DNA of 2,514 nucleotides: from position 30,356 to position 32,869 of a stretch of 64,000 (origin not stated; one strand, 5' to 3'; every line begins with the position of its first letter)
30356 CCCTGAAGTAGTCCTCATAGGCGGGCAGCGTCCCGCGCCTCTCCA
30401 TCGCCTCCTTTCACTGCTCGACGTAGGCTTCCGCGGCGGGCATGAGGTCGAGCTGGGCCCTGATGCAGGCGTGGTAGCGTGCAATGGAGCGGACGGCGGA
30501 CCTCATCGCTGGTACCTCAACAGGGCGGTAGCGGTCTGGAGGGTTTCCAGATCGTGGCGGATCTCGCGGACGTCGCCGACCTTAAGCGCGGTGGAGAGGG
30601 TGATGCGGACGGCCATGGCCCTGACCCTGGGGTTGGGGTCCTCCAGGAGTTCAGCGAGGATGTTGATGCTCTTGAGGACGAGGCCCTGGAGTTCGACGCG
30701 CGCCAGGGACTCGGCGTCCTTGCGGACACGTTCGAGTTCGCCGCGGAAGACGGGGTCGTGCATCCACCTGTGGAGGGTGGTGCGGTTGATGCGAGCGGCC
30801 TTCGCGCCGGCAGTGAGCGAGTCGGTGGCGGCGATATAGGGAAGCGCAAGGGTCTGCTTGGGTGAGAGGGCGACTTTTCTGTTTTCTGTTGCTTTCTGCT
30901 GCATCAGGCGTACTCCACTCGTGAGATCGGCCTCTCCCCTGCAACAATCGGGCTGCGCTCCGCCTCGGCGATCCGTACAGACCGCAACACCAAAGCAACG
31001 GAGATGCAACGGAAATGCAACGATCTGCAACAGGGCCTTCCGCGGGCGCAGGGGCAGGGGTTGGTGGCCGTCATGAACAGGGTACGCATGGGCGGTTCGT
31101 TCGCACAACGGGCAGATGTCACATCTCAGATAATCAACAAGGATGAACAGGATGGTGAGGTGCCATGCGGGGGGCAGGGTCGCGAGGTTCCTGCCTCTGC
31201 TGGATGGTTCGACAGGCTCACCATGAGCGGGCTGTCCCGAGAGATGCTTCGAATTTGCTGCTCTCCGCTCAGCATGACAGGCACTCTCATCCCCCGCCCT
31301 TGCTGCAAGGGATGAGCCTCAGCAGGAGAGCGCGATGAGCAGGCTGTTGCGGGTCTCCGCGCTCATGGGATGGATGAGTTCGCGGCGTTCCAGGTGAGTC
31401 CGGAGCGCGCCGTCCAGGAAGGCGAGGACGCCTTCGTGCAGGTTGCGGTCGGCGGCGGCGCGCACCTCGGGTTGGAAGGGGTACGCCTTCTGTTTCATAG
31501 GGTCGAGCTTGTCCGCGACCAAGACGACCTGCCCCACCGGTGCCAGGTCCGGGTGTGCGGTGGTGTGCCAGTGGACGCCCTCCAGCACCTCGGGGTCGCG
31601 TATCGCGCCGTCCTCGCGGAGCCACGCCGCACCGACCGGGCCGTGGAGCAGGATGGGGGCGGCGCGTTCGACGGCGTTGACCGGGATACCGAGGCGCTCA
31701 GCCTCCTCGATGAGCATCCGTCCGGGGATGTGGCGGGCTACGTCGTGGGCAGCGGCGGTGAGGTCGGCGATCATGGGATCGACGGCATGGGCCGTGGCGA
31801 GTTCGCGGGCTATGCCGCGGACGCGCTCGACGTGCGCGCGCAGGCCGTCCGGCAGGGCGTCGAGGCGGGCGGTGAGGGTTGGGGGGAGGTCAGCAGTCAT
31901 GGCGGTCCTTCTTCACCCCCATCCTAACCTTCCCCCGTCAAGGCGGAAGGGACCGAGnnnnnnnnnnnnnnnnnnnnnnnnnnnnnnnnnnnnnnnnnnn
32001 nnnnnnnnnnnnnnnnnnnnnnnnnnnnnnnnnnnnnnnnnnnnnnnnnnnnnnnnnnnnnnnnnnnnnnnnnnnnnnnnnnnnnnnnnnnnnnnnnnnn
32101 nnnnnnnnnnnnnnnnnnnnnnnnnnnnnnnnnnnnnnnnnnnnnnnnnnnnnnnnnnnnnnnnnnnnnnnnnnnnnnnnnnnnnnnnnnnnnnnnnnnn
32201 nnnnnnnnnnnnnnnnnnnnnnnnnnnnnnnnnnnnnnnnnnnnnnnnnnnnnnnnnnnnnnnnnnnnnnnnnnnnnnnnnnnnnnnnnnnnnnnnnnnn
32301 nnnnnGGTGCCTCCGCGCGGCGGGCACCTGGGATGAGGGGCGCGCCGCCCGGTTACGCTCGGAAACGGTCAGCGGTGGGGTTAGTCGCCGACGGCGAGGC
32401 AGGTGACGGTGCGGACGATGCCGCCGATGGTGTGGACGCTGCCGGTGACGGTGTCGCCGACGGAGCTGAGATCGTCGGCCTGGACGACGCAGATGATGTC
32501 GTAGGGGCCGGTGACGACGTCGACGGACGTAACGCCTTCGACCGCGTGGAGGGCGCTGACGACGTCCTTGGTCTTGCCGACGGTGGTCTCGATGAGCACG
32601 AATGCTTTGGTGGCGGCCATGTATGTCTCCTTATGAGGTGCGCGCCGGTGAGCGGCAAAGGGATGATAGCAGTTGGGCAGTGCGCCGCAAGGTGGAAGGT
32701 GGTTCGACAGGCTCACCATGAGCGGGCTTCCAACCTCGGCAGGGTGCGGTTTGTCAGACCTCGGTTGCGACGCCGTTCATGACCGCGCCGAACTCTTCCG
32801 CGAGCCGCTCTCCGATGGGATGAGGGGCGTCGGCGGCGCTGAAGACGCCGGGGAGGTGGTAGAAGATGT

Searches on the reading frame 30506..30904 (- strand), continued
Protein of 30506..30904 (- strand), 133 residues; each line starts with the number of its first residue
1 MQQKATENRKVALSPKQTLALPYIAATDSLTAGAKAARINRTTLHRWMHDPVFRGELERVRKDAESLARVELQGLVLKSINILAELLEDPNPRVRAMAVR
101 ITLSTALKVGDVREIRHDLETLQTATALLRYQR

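Call 83: search_protein_families(library=pfam, proteins=[P0147, P0150, P0154, P0210, P0212, P0224, P0186, P0204, P0123, P0258], max_evalue=0.01)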
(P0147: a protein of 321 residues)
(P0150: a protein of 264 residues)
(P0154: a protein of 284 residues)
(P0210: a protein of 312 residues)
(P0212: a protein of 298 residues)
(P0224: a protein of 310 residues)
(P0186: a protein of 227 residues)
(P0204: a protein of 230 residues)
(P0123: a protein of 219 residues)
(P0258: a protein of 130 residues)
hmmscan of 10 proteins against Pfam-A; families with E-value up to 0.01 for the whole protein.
P0147 (321 aa): 1 family
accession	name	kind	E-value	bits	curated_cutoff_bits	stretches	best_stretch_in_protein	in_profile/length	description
PF06114.19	Peptidase_M78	-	5.7e-10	39.5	22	1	59-139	21-98/123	IrrE N-terminal-like domain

P0150 (264 aa): 1 family
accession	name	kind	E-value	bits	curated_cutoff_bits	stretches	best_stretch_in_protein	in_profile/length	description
PF13022.12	HTH_Tnp_1_2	-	0.00071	20.1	27.9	1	160-194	30-64/122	Helix-turn-helix of insertion element transposase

P0154 (284 aa): 3 families
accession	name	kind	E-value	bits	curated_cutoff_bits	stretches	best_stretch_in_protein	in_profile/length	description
PF13022.12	HTH_Tnp_1_2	-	2e-05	25.1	27.9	1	157-214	4-65/122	Helix-turn-helix of insertion element transposase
PF13518.12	HTH_28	-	0.0026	18.2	25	0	177-196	14-33/52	Helix-turn-helix domain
PF13551.12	HTH_29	-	0.0091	16.5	28.1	0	177-198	14-35/64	Winged helix-turn helix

P0210 (312 aa): 3 families
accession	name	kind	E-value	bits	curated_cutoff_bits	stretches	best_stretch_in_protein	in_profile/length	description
PF13022.12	HTH_Tnp_1_2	-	0.00018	22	27.9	1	58-151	28-112/122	Helix-turn-helix of insertion element transposase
PF13542.12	HTH_Tnp_ISL3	-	0.0043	16.9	27.4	1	57-79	27-49/51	Helix-turn-helix domain of transposase family ISL3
PF13551.12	HTH_29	-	0.0076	16.8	28.1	0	58-78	14-34/64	Winged helix-turn helix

P0212 (298 aa): 2 families
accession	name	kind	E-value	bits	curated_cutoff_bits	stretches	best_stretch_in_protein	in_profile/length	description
PF13022.12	HTH_Tnp_1_2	-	3.9e-06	27.4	27.9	1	177-241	8-76/122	Helix-turn-helix of insertion element transposase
PF05722.18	Ustilago_mating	-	5.8e-05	23.6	28.1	0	95-155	102-162/210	Ustilago B locus mating-type protein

P0224 (310 aa): 3 families
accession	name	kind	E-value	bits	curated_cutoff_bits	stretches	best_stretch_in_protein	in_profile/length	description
PF13022.12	HTH_Tnp_1_2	-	0.00065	20.2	27.9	1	205-243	27-65/122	Helix-turn-helix of insertion element transposase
PF13518.12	HTH_28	-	0.0065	17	25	0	206-226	14-34/52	Helix-turn-helix domain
PF13551.12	HTH_29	-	0.0065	17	28.1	0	206-226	14-34/64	Winged helix-turn helix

P0186 (227 aa): 2 families
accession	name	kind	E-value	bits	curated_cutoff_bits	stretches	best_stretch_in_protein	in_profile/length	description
PF13022.12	HTH_Tnp_1_2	-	1.3e-05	25.7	27.9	1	122-162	25-65/122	Helix-turn-helix of insertion element transposase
PF13551.12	HTH_29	-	0.0057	17.2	28.1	0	124-145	13-34/64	Winged helix-turn helix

P0204 (230 aa): 1 family
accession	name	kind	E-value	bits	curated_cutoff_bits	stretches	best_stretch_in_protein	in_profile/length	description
PF13022.12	HTH_Tnp_1_2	-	2e-05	25.1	27.9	1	110-184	8-82/122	Helix-turn-helix of insertion element transposase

P0123 (219 aa): 5 families
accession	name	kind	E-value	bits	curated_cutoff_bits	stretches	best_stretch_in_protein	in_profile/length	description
PF13022.12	HTH_Tnp_1_2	-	2.7e-06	27.9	27.9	1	87-156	6-79/122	Helix-turn-helix of insertion element transposase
PF01527.26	HTH_Tnp_1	-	0.0018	18.9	24.1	0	100-145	20-65/75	Transposase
PF12728.13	HTH_17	-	0.0021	18.7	27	1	105-130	3-28/51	Helix-turn-helix domain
PF01710.22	HTH_Tnp_IS630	-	0.0033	17.9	21.3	1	95-139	10-54/119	Transposase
PF13551.12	HTH_29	-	0.0064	17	28.1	0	105-125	14-34/64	Winged helix-turn helix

P0258 (130 aa): 4 families
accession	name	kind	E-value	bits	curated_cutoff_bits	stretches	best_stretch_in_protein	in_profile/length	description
PF13022.12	HTH_Tnp_1_2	-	8.5e-09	36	27.9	1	6-80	3-81/122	Helix-turn-helix of insertion element transposase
PF13518.12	HTH_28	-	0.00071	20.1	25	1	22-47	10-34/52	Helix-turn-helix domain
PF09840.14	DUF2067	-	0.00088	19.4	24.9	1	53-122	59-129/187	Uncharacterized protein conserved in archaea (DUF2067)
PF13551.12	HTH_29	-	0.0073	16.8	28.1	0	27-48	14-35/64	Winged helix-turn helix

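Call 84: search_dna_similar(query=window:30506-30904:-, collection=phages, mode=protein, max_evalue=0.01, max_rows=15)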
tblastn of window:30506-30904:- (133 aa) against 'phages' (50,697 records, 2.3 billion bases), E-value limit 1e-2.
Records with a match: 4; places in all: 4; records where one place covers at least 80% of the query: 3.
Best place of each record, by identity: <60% 4.
By first word of the organism name: Streptococcus 4.
By host as written in the record: Streptococcus pyogenes ERR485792 1; Streptococcus pyogenes MGAS6180 1; Streptococcus entericus DSM_14446 1; Streptococcus oralis 20 1.
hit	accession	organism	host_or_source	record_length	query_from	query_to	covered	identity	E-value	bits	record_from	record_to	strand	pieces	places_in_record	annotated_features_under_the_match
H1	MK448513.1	Streptococcus satellite phage Javan479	Streptococcus pyogenes ERR485792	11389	12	123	84%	26.3%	7e-5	47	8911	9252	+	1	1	hypothetical protein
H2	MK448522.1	Streptococcus satellite phage Javan519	Streptococcus pyogenes MGAS6180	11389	12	123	84%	26.3%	7e-5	47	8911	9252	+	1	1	hypothetical protein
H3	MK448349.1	Streptococcus satellite phage Javan176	Streptococcus entericus DSM_14446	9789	8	120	85%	25.2%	3e-4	45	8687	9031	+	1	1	hypothetical protein (x2)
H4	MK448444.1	Streptococcus satellite phage Javan343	Streptococcus oralis 20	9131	13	90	59%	30.8%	3e-5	47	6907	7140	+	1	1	none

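Call 85: search_dna_similar(query=P0258, collection=phages, mode=protein, max_evalue=0.001, max_rows=15)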
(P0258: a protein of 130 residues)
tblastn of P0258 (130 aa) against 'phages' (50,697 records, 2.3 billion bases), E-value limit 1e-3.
No match.

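Call 86: get_annotated_region(hit=H1, flank=4000)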
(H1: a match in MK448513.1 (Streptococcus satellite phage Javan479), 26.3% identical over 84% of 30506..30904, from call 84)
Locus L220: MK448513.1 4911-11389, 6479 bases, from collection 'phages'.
description: Streptococcus satellite phage Javan479, complete genome.
organism: Streptococcus satellite phage Javan479 (NCBI taxid 2558720)
taxonomy: Viruses
host: Streptococcus pyogenes ERR485792; source: -; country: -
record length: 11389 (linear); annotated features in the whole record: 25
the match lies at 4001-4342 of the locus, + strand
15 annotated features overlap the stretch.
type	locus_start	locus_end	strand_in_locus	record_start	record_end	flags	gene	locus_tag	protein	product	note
CDS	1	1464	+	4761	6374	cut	-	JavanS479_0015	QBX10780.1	hypothetical protein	prophage ps3 protein 11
CDS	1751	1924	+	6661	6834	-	-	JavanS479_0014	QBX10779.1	hypothetical protein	FIG01114328: hypothetical protein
CDS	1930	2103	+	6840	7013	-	-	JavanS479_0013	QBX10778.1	hypothetical protein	-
CDS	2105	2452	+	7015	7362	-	-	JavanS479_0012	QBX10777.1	hypothetical protein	FIG01116195: hypothetical protein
CDS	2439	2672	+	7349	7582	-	-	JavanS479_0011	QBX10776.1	hypothetical protein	-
CDS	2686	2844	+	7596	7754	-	-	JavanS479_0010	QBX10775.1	hypothetical protein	-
CDS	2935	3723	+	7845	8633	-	-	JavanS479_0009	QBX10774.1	hypothetical protein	-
CDS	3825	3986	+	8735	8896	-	-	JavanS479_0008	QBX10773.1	hypothetical protein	-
CDS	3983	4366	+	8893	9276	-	-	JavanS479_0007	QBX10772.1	hypothetical protein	FIG01116422: hypothetical protein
CDS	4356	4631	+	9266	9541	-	-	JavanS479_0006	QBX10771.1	hypothetical protein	-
CDS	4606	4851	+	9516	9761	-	-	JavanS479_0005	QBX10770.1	hypothetical protein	-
CDS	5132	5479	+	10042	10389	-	-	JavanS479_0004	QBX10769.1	hypothetical protein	FIG01116340: hypothetical protein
CDS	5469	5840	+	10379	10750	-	-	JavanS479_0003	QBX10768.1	ArpU family encoded transcriptional regulator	encoded transcriptional regulator, ArpU family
CDS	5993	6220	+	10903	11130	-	-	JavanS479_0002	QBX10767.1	RelB/StbD replicon stabilization protein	RelB/StbD replicon stabilization protein (antitoxin to RelE/StbE)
CDS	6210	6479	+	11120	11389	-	-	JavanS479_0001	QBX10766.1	RelE/StbE replicon stabilization toxin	-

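Call 87: search_protein_families(library=pfam, proteins=[L220:3983-4363:+, L220:4356-4628:+], max_evalue=0.01)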
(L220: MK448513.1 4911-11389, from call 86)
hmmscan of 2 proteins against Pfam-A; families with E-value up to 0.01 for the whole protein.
L220:3983-4363:+ (127 aa): 4 families
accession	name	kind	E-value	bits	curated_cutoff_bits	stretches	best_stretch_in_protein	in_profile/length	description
PF03592.21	Terminase_2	-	0.00014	23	26.1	1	8-81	1-71/141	Terminase small subunit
PF09339.16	HTH_IclR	-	0.00018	21.6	22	1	24-44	20-40/52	IclR helix-turn-helix domain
PF13022.12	HTH_Tnp_1_2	-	0.0081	16.7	27.9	0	8-74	8-78/122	Helix-turn-helix of insertion element transposase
PF13542.12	HTH_Tnp_ISL3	-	0.0091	15.9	27.4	0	13-46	17-50/51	Helix-turn-helix domain of transposase family ISL3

L220:4356-4628:+ (91 aa): 0 families

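Call 88: search_protein_families(library=phrogs, proteins=[L220:3983-4363:+, L220:4356-4628:+, P0258], max_evalue=0.001)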
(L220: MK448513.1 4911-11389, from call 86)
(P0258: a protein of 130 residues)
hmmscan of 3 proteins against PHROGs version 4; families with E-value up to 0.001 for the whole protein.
L220:3983-4363:+ (127 aa): 5 families
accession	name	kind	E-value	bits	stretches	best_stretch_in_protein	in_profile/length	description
phrog_51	-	head and packaging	6.8e-06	27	1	6-82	87-161/261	terminase small subunit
phrog_2538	-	head and packaging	1.8e-05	25.9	1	15-103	10-91/129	terminase small subunit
phrog_3282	-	transcription regulation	4.8e-05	24.3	1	5-54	45-94/158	sigma factor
phrog_641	-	head and packaging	0.00059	21.4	0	8-42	3-37/162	terminase small subunit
phrog_24579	-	head and packaging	0.00099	20.1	0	6-72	12-81/126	terminase small subunit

L220:4356-4628:+ (91 aa): 0 families

P0258 (130 aa): 4 families
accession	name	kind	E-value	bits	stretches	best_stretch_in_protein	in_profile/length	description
phrog_2538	-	head and packaging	7.9e-11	43.2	1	11-102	3-89/129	terminase small subunit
phrog_24579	-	head and packaging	2.7e-08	34.9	1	9-77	12-84/126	terminase small subunit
phrog_7344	-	head and packaging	4.5e-05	24.7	1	7-103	9-101/161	terminase small subunit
phrog_4044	-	head and packaging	0.00011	22.8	1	12-101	26-116/180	terminase small subunit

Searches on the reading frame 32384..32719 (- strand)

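Call 7: search_protein_families(library=pfam, proteins=[window:32384-32719:-], max_evalue=0.01)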
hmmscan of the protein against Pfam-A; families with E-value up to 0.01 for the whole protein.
window:32384-32719:- (112 aa): 1 family
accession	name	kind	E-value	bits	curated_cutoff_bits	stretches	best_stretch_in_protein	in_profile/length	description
PF01037.27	AsnC_trans_reg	-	2.5e-10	40.5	25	1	41-109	1-70/73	Lrp/AsnC ligand binding domain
